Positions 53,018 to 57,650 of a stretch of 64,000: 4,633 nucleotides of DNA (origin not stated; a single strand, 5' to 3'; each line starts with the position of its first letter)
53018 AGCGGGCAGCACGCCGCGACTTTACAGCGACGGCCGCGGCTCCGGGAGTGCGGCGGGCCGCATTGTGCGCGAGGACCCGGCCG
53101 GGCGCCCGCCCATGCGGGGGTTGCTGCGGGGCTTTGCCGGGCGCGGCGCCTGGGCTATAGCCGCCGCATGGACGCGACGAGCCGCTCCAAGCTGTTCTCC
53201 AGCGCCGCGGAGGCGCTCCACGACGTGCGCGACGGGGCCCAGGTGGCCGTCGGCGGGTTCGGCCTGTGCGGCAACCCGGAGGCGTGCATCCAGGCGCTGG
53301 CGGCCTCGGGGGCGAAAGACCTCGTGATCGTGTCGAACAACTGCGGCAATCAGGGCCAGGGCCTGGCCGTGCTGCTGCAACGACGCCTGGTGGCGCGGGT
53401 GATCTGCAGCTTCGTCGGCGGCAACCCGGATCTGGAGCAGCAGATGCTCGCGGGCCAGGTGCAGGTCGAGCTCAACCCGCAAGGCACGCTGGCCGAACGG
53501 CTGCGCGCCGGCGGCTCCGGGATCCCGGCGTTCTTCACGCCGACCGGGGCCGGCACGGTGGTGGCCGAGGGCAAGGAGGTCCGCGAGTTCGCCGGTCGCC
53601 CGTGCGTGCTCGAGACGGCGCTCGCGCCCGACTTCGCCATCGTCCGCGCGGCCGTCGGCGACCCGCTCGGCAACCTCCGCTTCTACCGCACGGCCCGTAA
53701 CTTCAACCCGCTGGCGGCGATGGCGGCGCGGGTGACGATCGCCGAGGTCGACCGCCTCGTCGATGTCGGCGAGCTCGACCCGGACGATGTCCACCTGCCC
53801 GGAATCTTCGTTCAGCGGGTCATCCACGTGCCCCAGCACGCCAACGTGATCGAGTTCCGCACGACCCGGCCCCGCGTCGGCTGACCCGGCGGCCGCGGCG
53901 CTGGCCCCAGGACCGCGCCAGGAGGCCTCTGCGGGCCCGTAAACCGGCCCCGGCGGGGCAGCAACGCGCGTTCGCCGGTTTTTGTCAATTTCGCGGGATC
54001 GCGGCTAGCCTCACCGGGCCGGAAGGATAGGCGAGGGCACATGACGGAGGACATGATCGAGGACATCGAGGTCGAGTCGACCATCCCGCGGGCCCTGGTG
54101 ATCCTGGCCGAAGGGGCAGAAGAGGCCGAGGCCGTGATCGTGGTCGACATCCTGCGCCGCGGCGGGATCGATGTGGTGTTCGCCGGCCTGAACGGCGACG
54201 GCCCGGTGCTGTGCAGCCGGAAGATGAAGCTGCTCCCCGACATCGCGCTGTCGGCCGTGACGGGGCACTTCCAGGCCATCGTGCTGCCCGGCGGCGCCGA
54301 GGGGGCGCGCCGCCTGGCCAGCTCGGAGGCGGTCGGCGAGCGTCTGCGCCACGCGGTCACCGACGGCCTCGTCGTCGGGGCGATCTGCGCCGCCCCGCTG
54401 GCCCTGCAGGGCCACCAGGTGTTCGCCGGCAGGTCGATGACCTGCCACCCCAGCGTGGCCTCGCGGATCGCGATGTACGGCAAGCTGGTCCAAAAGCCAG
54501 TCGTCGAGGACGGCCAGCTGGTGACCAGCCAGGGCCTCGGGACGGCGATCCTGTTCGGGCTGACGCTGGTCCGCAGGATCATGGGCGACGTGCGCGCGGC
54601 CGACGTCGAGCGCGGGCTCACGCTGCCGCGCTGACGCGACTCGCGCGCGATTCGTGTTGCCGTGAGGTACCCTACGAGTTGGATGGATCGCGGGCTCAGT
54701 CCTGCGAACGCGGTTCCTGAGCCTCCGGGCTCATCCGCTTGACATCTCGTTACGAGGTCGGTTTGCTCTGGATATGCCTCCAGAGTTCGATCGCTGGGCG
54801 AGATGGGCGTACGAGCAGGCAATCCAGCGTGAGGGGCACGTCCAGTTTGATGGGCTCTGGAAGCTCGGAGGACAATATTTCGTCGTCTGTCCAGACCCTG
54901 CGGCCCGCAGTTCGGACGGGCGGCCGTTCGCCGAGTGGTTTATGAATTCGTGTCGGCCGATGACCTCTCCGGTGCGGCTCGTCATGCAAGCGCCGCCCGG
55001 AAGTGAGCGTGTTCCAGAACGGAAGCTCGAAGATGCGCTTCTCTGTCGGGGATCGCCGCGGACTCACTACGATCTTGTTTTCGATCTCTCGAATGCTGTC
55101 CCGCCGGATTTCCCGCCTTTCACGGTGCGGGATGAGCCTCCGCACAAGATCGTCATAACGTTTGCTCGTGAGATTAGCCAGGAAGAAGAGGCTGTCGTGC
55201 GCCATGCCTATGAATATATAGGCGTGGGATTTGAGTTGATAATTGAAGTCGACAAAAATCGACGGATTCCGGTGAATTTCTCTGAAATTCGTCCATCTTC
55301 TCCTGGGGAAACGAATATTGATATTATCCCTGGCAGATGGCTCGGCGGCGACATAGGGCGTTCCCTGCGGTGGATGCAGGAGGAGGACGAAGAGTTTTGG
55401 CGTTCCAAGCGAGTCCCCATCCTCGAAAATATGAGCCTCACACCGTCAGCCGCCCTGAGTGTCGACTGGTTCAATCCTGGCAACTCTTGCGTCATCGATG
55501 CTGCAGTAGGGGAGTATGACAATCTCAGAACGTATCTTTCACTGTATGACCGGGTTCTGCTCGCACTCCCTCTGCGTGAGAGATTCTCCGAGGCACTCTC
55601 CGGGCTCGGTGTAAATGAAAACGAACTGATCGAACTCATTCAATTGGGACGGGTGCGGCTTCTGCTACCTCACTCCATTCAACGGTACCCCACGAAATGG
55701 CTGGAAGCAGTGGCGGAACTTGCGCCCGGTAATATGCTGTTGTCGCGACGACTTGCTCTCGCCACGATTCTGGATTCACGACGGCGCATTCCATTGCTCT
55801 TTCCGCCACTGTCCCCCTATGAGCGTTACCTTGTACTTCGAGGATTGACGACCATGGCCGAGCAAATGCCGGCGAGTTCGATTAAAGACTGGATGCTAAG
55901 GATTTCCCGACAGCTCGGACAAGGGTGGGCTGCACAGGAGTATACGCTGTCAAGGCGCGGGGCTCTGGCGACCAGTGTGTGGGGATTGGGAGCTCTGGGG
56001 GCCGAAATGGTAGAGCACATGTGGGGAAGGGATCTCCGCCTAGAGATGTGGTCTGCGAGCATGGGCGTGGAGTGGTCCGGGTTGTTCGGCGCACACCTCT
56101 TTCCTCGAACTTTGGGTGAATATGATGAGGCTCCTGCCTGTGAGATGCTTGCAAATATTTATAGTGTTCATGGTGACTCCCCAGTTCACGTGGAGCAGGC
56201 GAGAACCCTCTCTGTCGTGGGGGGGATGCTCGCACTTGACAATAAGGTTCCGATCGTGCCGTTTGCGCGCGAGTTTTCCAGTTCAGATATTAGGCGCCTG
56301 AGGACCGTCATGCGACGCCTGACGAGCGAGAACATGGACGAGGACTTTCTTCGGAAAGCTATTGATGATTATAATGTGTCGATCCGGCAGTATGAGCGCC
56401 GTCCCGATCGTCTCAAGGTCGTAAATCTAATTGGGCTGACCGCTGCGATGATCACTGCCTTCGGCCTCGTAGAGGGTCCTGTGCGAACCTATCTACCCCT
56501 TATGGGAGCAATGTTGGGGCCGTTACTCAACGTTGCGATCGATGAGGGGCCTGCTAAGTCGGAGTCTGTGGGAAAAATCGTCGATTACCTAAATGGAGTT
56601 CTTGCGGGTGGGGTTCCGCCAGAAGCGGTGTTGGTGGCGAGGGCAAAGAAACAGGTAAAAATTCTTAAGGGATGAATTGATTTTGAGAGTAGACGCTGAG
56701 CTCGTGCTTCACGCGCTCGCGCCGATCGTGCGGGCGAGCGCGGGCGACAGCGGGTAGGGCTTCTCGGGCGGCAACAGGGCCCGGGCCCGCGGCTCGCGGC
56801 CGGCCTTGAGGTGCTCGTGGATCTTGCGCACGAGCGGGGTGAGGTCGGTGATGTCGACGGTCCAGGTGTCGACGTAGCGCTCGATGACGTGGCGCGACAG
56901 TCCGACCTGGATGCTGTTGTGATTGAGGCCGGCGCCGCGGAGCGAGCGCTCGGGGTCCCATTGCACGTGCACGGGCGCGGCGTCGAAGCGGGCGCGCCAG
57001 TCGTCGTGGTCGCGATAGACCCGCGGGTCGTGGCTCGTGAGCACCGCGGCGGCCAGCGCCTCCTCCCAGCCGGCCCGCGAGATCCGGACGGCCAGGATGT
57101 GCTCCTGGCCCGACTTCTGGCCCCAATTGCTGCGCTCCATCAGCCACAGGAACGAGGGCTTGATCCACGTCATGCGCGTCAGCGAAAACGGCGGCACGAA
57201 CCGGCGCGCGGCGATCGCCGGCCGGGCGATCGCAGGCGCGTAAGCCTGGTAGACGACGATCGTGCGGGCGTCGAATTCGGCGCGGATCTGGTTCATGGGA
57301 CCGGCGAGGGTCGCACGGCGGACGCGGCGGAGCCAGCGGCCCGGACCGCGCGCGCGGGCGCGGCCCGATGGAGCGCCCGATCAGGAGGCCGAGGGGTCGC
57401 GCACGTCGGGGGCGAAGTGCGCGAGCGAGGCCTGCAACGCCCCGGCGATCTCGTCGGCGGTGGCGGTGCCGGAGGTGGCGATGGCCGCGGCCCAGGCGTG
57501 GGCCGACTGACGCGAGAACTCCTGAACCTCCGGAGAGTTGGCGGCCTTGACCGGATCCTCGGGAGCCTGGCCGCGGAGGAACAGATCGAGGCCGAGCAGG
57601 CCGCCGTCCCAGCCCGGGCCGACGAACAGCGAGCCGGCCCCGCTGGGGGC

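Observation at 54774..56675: Low-GC 633-aa orphan gene embedded in a ~70% GC neighbourhood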

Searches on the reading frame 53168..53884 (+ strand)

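Call 17: search_protein_families(library=pfam, proteins=[window:53168-53884:+], max_evalue=0.001)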
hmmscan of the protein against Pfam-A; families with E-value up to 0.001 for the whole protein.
window:53168-53884:+ (238 aa): 1 family
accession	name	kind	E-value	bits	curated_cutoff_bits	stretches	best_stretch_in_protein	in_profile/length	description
PF01144.29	CoA_trans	-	3.2e-69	233.1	23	1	12-219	3-215/217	Coenzyme A transferase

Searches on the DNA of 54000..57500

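Call 90: search_rna_families(source=window, start=54000, end=57500, threshold=evalue, max_evalue=0.1)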
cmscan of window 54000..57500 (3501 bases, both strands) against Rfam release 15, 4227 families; matches with E-value up to 0.1: 0.
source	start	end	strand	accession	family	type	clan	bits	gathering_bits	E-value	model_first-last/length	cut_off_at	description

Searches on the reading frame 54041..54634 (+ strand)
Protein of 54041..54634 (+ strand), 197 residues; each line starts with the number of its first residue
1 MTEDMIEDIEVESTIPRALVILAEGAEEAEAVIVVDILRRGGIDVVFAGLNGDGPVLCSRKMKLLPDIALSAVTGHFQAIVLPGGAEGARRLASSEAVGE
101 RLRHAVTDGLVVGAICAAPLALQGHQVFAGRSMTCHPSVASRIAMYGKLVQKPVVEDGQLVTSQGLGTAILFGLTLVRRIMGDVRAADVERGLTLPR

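Call 17: search_protein_families(library=pfam, proteins=[window:54041-54634:+], max_evalue=0.001)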
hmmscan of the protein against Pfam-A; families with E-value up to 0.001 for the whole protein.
window:54041-54634:+ (197 aa): 1 family
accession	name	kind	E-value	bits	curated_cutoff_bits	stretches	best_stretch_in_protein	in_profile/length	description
PF01965.30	DJ-1_PfpI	-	8.9e-40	136.6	26.6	1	17-178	2-164/165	DJ-1/PfpI family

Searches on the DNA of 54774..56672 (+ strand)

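Call 79: search_dna_similar(query=L118:11900-13900:+, collection=ecoli_genomes, mode=near, max_rows=15, rows=spread)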
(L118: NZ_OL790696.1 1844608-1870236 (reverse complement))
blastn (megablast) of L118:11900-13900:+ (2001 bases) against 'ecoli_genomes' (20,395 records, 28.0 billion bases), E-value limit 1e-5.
Records with a match: 189; places in all: 189; records where one place covers at least 80% of the query: 189.
Genomes with a match: 189 of 5426; with a place that covers at least 80% of the query: 189. Places per genome that has any: lowest 1, median 1, highest 1. On chromosomes: 189 places; on plasmids: 0.
Best place of each record, by identity: >=99% 7; 95-99% 182.
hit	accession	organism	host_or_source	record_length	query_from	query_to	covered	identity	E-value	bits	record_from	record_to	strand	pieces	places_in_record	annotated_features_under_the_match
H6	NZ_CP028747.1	Escherichia coli strain A28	Tachyglossus aculeatus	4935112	1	2001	100%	100.0%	0e+0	3690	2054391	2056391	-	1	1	hypothetical protein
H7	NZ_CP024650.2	Escherichia coli strain BH100 substr. MG2014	Homo sapiens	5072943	1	2001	100%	98.7%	0e+0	3552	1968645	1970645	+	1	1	hypothetical protein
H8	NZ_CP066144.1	Escherichia coli strain ZLWT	pig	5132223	1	2001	100%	98.7%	0e+0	3552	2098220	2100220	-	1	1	hypothetical protein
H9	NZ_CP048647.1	Escherichia coli strain GW-AmxH19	wastewater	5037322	1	2001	100%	98.7%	0e+0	3552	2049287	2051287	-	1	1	hypothetical protein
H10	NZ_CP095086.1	Escherichia coli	Homo sapiens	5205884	1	2001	100%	98.7%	0e+0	3552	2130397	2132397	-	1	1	hypothetical protein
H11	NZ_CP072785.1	Escherichia coli strain JA0265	not applicable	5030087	1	2001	100%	98.7%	0e+0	3552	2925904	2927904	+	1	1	hypothetical protein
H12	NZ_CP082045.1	Escherichia coli strain MS21324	Homo sapiens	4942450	1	2001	100%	98.7%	0e+0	3552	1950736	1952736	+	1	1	hypothetical protein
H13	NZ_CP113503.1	Escherichia coli strain 16843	Homo sapiens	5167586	1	2001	100%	98.7%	0e+0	3552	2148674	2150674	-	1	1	hypothetical protein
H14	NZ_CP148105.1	Escherichia coli strain Nissle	missing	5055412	1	2001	100%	98.7%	0e+0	3552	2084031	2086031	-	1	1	hypothetical protein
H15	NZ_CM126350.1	Escherichia coli strain DLL557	clinical isolate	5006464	1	2001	100%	98.7%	0e+0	3552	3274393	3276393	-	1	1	hypothetical protein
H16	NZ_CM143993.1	Escherichia coli strain ESBLEC_HM24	Homo sapiens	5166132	1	2001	100%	98.7%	0e+0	3552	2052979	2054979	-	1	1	hypothetical protein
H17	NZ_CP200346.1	Escherichia coli strain EC36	aquaculture water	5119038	1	2001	100%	98.7%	0e+0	3552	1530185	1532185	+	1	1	hypothetical protein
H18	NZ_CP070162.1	Escherichia coli strain FDAARGOS_1283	Homo sapiens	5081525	1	2001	100%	98.7%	0e+0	3546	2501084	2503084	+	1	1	hypothetical protein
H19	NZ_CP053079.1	Escherichia coli strain K56-43-un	Homo sapiens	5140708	1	2001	100%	98.7%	0e+0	3544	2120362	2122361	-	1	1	hypothetical protein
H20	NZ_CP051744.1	Escherichia coli strain SCU-484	Homo sapiens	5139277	1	2001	100%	97.7%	0e+0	3450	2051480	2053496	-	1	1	hypothetical protein (x3)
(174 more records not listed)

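Call 81: get_annotated_region(hit=H14, flank=15000)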
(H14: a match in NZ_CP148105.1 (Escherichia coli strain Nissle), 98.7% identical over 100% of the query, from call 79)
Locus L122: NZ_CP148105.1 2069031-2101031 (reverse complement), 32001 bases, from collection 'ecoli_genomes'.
description: Escherichia coli strain Nissle chromosome, complete genome
organism: Escherichia coli strain Nissle (NCBI taxid 562)
replicon: chromosome; assembly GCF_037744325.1
host: missing; source: -; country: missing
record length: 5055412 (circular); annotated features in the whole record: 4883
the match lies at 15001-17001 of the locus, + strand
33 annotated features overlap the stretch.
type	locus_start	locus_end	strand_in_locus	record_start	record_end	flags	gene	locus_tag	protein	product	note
CDS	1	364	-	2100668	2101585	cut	yedI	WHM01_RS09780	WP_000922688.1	DUF808 domain-containing protein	-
CDS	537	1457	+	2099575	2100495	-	yedA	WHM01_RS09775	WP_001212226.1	drug/metabolite exporter YedA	-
CDS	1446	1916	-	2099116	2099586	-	vsr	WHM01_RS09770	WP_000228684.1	VSPR family DNA mismatch endonuclease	-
CDS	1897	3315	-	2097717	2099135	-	dcm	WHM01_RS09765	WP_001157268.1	DNA-cytosine methyltransferase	-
CDS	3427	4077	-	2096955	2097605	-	yedJ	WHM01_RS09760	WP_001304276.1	phosphohydrolase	-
CDS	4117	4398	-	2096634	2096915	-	drpB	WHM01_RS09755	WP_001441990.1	cell division protein DrpB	-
CDS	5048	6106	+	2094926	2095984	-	-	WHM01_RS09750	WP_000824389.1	porin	-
CDS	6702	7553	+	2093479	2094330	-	hchA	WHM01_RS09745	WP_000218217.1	glyoxalase III HchA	-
CDS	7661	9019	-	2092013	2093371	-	hprS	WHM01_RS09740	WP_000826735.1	two-component system sensor histidine kinase HprS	-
CDS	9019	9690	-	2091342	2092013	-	hprR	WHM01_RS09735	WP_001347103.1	response regulator transcription factor HprR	-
CDS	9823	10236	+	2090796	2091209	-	hiuH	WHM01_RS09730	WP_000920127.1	hydroxyisourate hydrolase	-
CDS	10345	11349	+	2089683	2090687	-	msrP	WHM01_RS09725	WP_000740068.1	protein-methionine-sulfoxide reductase catalytic subunit MsrP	-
CDS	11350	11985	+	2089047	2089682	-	msrQ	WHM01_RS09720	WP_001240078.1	protein-methionine-sulfoxide reductase heme-binding subunit MsrQ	-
CDS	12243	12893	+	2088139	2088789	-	zinT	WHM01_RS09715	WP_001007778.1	metal-binding protein ZinT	-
CDS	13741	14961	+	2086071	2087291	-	-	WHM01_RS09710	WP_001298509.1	tyrosine-type recombinase/integrase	-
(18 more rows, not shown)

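Call 101: get_annotated_region(hit=H6, flank=9000)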
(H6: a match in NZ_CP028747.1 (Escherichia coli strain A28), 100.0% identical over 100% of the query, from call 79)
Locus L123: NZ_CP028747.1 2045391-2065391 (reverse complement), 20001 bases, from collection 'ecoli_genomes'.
description: Escherichia coli strain A28 chromosome, complete genome
organism: Escherichia coli strain A28 (NCBI taxid 562)
replicon: chromosome; assembly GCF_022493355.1
host: Tachyglossus aculeatus; source: feces; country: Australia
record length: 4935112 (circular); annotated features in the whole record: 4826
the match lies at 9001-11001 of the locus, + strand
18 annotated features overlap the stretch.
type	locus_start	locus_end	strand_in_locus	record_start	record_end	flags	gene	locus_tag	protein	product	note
CDS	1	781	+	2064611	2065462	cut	hchA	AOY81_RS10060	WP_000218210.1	glyoxalase III HchA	-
CDS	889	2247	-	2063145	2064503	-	hprS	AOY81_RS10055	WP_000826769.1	two-component system sensor histidine kinase HprS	-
CDS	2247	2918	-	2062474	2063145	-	hprR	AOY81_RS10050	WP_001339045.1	response regulator transcription factor HprR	-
CDS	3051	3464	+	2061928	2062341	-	hiuH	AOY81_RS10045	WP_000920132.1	hydroxyisourate hydrolase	-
CDS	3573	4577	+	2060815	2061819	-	msrP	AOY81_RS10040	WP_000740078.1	protein-methionine-sulfoxide reductase catalytic subunit MsrP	-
CDS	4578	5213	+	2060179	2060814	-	msrQ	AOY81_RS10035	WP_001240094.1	protein-methionine-sulfoxide reductase heme-binding subunit MsrQ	-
CDS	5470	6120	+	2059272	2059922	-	zinT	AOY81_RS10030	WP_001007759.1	metal-binding protein ZinT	-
CDS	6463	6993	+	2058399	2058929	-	yodB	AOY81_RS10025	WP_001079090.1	cytochrome b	-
CDS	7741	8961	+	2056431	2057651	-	-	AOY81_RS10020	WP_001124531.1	tyrosine-type recombinase/integrase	-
CDS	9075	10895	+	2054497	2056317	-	-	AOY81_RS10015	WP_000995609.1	hypothetical protein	-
CDS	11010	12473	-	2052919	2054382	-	pilV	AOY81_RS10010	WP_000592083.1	shufflon system plasmid conjugative transfer pilus tip adhesin PilV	-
CDS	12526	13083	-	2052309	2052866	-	bfpA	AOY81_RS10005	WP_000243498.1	type IV pilus major subunit protein BfpA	-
CDS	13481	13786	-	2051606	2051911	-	-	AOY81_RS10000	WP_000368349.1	conjugal transfer protein TraD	-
CDS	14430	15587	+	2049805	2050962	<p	mobQ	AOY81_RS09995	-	MobQ family relaxase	incomplete; partial in the middle of a contig; missing C-terminus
CDS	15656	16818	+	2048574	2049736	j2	-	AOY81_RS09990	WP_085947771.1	IS3-like element IS3 family transposase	programmed frameshift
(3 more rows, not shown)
